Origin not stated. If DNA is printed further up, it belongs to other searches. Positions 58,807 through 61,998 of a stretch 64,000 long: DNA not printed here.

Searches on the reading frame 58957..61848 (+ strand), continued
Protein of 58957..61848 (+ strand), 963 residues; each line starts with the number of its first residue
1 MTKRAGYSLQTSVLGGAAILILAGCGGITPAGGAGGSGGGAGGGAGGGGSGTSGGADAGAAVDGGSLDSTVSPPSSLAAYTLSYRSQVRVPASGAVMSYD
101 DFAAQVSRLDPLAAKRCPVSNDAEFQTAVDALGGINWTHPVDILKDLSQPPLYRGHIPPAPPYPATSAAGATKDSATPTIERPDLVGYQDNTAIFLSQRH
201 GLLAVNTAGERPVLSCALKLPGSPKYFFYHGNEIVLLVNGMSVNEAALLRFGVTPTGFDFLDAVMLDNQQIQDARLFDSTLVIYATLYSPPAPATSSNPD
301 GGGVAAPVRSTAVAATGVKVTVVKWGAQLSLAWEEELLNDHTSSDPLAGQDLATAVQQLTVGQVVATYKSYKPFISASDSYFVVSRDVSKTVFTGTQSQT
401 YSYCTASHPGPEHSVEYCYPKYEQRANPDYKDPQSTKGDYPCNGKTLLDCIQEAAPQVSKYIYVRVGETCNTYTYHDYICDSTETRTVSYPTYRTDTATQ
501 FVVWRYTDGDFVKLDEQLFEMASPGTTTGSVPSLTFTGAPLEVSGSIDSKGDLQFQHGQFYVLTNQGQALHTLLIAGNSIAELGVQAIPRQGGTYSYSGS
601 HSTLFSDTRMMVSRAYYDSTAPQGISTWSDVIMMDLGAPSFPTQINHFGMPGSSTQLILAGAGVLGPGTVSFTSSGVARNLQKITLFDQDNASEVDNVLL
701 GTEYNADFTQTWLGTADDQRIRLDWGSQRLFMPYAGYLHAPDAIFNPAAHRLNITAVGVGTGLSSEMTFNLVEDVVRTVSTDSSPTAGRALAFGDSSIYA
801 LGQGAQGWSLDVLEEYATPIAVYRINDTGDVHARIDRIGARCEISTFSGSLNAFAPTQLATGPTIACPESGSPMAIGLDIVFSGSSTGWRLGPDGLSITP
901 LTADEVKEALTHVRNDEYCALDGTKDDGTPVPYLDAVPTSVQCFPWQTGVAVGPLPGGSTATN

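Call 36: search_protein_representatives(alignment_id=A1)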
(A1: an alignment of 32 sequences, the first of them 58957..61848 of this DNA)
Query: 32 sequences, 946 profile positions. Proteins with E-value up to 0.001 (for the whole library): 125; up to 1e-10: 108; up to 1e-30: 72. The best 125 are listed.
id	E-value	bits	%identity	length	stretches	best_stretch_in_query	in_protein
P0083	0.0e+00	1606.1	-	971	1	13-938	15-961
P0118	0.0e+00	1290.9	-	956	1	13-943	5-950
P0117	0.0e+00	1173.3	-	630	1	301-930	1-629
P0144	0.0e+00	1072.0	-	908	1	35-933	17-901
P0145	2.7e-273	925.8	-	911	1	20-930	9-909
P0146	1.7e-253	860.2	-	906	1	15-933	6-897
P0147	1.4e-211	721.5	-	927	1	21-904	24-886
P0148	2.8e-157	541.9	-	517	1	21-514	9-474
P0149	1.7e-138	479.7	-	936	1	16-931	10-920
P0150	2.2e-136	472.7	-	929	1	13-938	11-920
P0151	9.0e-129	447.5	-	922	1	18-906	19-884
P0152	1.9e-124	433.2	-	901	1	15-912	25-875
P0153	3.2e-124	432.4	-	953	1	50-914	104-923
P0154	5.6e-124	431.6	-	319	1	183-438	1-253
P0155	1.4e-123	430.3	-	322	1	605-926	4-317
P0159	2.7e-103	363.2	-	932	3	350-793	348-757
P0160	2.2e-101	356.9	-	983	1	85-805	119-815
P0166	1.1e-97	344.6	-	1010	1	79-807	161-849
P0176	7.1e-81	289.0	-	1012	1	77-800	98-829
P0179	4.8e-79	282.9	-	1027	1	63-815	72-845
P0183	4.2e-69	250.0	-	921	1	20-799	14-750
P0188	2.4e-61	224.3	-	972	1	65-815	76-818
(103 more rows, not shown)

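Call 37: search_protein_families(library=pfam, proteins=[P0144, P0147, P0149, P0153, P0159, P0160, P0166, P0176, P0179, P0188], max_evalue=1)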
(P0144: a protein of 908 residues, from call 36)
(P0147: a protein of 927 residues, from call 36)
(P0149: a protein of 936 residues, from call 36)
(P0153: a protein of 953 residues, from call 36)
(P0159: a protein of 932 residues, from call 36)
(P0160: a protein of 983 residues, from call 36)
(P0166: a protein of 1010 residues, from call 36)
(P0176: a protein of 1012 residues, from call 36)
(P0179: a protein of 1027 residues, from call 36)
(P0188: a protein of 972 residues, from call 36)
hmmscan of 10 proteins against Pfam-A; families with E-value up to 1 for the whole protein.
P0144 (908 aa): 0 families

P0147 (927 aa): 0 families

P0149 (936 aa): 1 family
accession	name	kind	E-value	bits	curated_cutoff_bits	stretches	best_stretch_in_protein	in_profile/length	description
PF08044.16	DUF1707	-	0.036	14.5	27.6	1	744-764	19-39/53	DUF1707 SHOCT-like domain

P0153 (953 aa): 0 families

P0159 (932 aa): 1 family
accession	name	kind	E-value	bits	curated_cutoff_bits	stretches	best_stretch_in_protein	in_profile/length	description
PF10844.13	DUF2577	-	0.081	13.7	22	1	626-659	7-41/96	Protein of unknown function (DUF2577)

P0160 (983 aa): 0 families

P0166 (1010 aa): 0 families

P0176 (1012 aa): 2 families
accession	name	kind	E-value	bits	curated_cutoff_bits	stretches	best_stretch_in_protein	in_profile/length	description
PF09826.15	Beta_propel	-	8.1e-37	127.6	22.4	1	415-798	122-469/495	Beta propeller domain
PF10510.14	PIG-S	-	0.24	10.8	26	1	698-780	157-214/514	Phosphatidylinositol-glycan biosynthesis class S protein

P0179 (1027 aa): 3 families
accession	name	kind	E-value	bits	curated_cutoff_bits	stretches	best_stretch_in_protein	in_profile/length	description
PF09826.15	Beta_propel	-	1.4e-35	123.6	22.4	1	189-799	11-477/495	Beta propeller domain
PF21764.3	Invasin_D4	-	0.015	16.2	27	1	394-437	42-85/88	Invasin, domain 4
PF17585.7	Phage_Arf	-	0.085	13.3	27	1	521-541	3-23/47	Accessory recombination function protein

P0188 (972 aa): 2 families
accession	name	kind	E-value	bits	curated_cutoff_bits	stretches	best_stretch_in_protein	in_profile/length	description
PF09826.15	Beta_propel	-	4.2e-47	161.6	22.4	1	169-752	13-458/495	Beta propeller domain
PF08309.17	LVIVD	-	0.0051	16.6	20.2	0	188-206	22-40/42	LVIVD repeat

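Call 40: search_protein_families(library=pfam, alignment_id=A1, max_evalue=10)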
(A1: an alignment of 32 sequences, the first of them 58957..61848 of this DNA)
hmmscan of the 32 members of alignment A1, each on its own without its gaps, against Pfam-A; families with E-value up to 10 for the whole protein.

A. member 1, window:58957-61848:+ (963 aa): 1 family
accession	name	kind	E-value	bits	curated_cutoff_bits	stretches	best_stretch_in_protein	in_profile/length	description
PF22343.1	Surface-like_ins_dom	-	0.24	11.9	27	1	492-520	56-84/100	Pilus-presented adhesin helical insertion domain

B. families by the number of members that match (of 32 scanned): 6 families
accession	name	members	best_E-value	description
PF09826.15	Beta_propel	2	0.0069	Beta propeller domain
PF22343.1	Surface-like_ins_dom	2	0.24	Pilus-presented adhesin helical insertion domain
PF21551.2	CSL4_N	1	0.13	Exosome complex component CSL4, N-terminal domain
PF08861.15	DUF1828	1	0.17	Domain of unknown function DUF1828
PF07068.17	Gp23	1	0.18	Major capsid protein Gp23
PF11593.13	Med3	1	3.8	Mediator complex subunit 3 fungal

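Call 46: find_related_loci(query=A1, collection=genome_contigs, flank=10000)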
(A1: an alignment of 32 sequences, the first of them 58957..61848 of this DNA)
Query A1 (963 aa) in genome_contigs; peptide patterns used: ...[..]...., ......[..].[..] (x = any residue, [..] = any of these).
53 stretches matched a pattern; 26 encode a relative of the query (tblastn E <= 1e-3); 25 distinct loci.
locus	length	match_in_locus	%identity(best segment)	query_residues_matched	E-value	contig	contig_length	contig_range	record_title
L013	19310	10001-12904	84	1-963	0e+0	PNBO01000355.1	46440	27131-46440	MAG: Myxococcales bacterium isolate fen_1138 73.20120700_E3M.16_contig_23735, whole genome shotgun sequence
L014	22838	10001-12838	81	1-948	0e+0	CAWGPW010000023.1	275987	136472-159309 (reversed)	MAG: uncultured delta proteobacterium isolate MFD05502.bin.2.3 genome assembly, contig: contig_37066, whole genome shotg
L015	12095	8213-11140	78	1-963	0e+0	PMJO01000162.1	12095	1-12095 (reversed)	MAG: Myxococcales bacterium isolate fen_1125 73.20120600_E2D.64_contig_74887, whole genome shotgun sequence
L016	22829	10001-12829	79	1-956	0e+0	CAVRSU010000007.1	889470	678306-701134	MAG: uncultured delta proteobacterium isolate MFD01476.bin.2.97 genome assembly, contig: contig_18734, whole genome shot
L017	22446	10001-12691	82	63-961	0e+0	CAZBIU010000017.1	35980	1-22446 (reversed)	MAG TPA_asm: uncultured Myxococcales bacterium isolate binchicken_co50_418 genome assembly, contig: NODE_1188_length_359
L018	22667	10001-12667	81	63-948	0e+0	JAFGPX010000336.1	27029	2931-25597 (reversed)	MAG: Deltaproteobacteria bacterium isolate Zod_Metabat.714 k87_14754686, whole genome shotgun sequence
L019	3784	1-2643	83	82-961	0e+0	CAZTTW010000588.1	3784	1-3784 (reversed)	MAG TPA_asm: uncultured Myxococcales bacterium isolate binchicken_co50_413 genome assembly, contig: NODE_39285_length_37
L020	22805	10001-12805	70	1-953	0e+0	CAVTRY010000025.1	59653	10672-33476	MAG: uncultured delta proteobacterium isolate MFD09286.bin.2.143 genome assembly, contig: contig_85038, whole genome sho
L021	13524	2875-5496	66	80-945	0e+0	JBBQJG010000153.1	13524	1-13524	MAG: Polyangia bacterium isolate Co_metawrap_742 Cmw_742_k141_23122278_length_13524_cov_13.0000, whole genome shotgun se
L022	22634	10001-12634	66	80-953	0e+0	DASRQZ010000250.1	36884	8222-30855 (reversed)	MAG TPA_asm: Polyangia bacterium isolate SMAG_U4460 k141_1793430, whole genome shotgun sequence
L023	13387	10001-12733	63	45-945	0e+0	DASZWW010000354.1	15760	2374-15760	MAG TPA_asm: Polyangia bacterium isolate SMAG_U6167 k141_612978, whole genome shotgun sequence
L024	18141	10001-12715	64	40-946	0e+0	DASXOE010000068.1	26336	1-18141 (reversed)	MAG TPA_asm: Polyangia bacterium isolate SMAG_U5372 k141_396317, whole genome shotgun sequence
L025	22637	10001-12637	65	74-946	0e+0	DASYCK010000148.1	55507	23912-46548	MAG TPA_asm: Polyangia bacterium isolate SMAG_U4931 k141_2096799, whole genome shotgun sequence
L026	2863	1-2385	66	178-948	0e+0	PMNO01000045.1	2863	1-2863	MAG: Myxococcales bacterium isolate fen_1088 73.20100900_E3S.13_contig_12075, whole genome shotgun sequence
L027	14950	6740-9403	65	72-945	0e+0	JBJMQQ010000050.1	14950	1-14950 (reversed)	MAG: Polyangia bacterium isolate H2_16_all_fractions_metab_conc_60_70_13 k255_2003246, whole genome shotgun sequence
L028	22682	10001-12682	64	71-949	0e+0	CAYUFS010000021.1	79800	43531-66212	MAG TPA_asm: uncultured Myxococcales bacterium isolate binchicken_co54_263 genome assembly, contig: NODE_432_length_7980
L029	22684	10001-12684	82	66-948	0e+0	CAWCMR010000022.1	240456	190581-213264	MAG: uncultured delta proteobacterium isolate MFD05502.bin.2.118 genome assembly, contig: contig_65025, whole genome sho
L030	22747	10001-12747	57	52-945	0e+0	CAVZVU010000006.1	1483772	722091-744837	MAG: uncultured proteobacterium isolate MFD02134.bin.2.219 genome assembly, contig: contig_9406, whole genome shotgun se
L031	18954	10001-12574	41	78-943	0e+0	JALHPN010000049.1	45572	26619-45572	MAG: Polyangiaceae bacterium isolate bin.255 c_000000003918, whole genome shotgun sequence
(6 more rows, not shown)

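Call 53: fold_search(model_id=the predicted structure, library=pdb)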
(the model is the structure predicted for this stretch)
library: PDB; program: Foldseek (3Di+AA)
matches with E <= 10: 1115; with E <= 0.001: 258
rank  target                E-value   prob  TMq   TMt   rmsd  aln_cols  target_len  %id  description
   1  9g33_UQ               1.2e-09  1.00  0.18  0.20  26.5       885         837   10  Stalled 90S - Utp23-Krr1-deltaC3 (released 2025-06-18)
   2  8hmc_B                1.2e-09  1.00  0.15  0.13  25.5       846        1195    8  base module state 1 of Tetrahymena IFT-A (released 2023-06-14)
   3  6rxt_UQ               5.5e-09  1.00  0.16  0.19  24.1       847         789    8  Cryo-EM structure of the 90S pre-ribosome (Kre33-Noc4) from Chaetomium thermophilum, state A (released 2019-08-14)
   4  9n74_LQ               1.0e-08  1.00  0.15  0.17  20.9       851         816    8  SSU processome maturation and disassembly, State H (released 2025-10-29)
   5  6f9n_A                1.2e-08  1.00  0.10  0.09  32.2      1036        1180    9  CRYSTAL STRUCTURE OF THE HUMAN CPSF160-WDR33 COMPLEX (released 2018-01-03)
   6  8qh5_B                1.2e-08  0.99  0.11  0.10  29.0      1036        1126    8  CryoEM structure of UVSSA(VHS)-CSA-DDB1-DDA1 (released 2024-08-14)
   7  6ke6_AG               1.5e-08  1.00  0.17  0.19  26.0       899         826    9  3.4 angstrom cryo-EM structure of yeast 90S small subunit preribosome (released 2020-08-05)
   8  9n6z_LQ               1.5e-08  1.00  0.15  0.17  20.8       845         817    8  SSU processome maturation and disassembly, State D (released 2025-11-05)
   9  9t3x_A                2.3e-08  0.99  0.10  0.09  33.7      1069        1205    9  cryo-EM structure of CPSF160-WDR33-ZC3H18 (released 2026-01-28)
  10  9j6j                  2.4e-08  1.00  0.12  0.11  32.2      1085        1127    8  HBx fused DDB1 4M mutant (released 2025-06-04)
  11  9n6v_LH               2.7e-08  1.00  0.18  0.20  26.4       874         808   10  SSU processome maturation and disassembly, State A (released 2025-11-05)
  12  8jx8_A                3.6e-08  0.94  0.08  0.06  33.4      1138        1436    7  rat megalin head (released 2024-06-19)
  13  4a0k_C                3.7e-08  0.99  0.11  0.10  32.5      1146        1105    8  STRUCTURE OF DDB1-DDB2-CUL4A-RBX1 BOUND TO A 12 BP ABASIC SITE CONTAINING DNA-DUPLEX (released 2011-12-14)
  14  9n78_LH               3.9e-08  1.00  0.18  0.22  22.6       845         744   10  SSU processome maturation and disassembly, State L (released 2025-11-05)
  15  9fjx_A                3.9e-08  0.99  0.10  0.09  30.4      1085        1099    8  Crystal structure of human CRBN-DDB1 in complex with Lenalidomide (released 2025-01-29)
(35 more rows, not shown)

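Call 55: list_cluster_members(proteins=[P0001, P0121])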
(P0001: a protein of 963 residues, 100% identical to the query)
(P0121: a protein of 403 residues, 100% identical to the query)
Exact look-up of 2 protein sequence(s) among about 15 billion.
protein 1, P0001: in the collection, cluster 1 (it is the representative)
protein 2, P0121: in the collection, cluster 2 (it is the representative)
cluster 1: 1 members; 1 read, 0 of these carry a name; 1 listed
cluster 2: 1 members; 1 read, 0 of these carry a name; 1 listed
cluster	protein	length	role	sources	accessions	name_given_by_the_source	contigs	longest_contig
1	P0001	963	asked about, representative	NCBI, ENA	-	-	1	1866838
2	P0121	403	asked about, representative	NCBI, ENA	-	-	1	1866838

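Call 65: list_cluster_members(proteins=[P0176, P0179, P0188, P0149, P0153, P0160, P0166, P0144, P0147, P0183])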
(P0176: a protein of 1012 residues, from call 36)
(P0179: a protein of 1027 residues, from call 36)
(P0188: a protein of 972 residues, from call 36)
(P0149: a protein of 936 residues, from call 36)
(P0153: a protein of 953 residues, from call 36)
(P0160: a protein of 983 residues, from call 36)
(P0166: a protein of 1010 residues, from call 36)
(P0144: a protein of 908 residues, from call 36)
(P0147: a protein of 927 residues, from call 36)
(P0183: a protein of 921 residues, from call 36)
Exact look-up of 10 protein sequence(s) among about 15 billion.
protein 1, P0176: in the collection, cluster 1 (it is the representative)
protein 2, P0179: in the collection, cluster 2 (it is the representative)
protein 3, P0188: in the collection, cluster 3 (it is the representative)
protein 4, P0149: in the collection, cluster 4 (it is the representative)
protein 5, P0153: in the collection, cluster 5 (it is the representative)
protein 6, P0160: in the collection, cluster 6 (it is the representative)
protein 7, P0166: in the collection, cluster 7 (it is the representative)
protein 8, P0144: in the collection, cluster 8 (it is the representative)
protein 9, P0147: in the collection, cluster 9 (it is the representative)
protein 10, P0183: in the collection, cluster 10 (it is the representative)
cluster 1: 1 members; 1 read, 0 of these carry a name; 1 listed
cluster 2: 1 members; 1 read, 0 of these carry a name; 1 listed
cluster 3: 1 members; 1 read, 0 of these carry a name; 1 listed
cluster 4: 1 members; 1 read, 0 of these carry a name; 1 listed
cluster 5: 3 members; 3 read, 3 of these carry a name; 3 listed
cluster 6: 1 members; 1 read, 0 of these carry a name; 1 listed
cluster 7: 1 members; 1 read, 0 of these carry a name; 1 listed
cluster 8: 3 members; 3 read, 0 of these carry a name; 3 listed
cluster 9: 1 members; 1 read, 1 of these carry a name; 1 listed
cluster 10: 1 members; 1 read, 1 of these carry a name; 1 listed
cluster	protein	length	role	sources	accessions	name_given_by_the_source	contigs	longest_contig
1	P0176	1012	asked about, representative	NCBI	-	-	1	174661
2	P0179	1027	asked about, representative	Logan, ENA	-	-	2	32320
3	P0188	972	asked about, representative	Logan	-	-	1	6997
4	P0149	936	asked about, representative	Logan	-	-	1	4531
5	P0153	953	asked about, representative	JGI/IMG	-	hypothetical protein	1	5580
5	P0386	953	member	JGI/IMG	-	hypothetical protein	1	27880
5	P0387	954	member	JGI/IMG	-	hypothetical protein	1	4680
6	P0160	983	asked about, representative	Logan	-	-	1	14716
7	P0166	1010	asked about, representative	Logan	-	-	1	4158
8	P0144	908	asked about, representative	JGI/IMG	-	-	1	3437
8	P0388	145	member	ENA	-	-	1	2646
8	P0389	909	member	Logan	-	-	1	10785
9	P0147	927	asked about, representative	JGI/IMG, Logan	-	hypothetical protein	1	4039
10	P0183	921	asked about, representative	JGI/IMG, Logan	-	hypothetical protein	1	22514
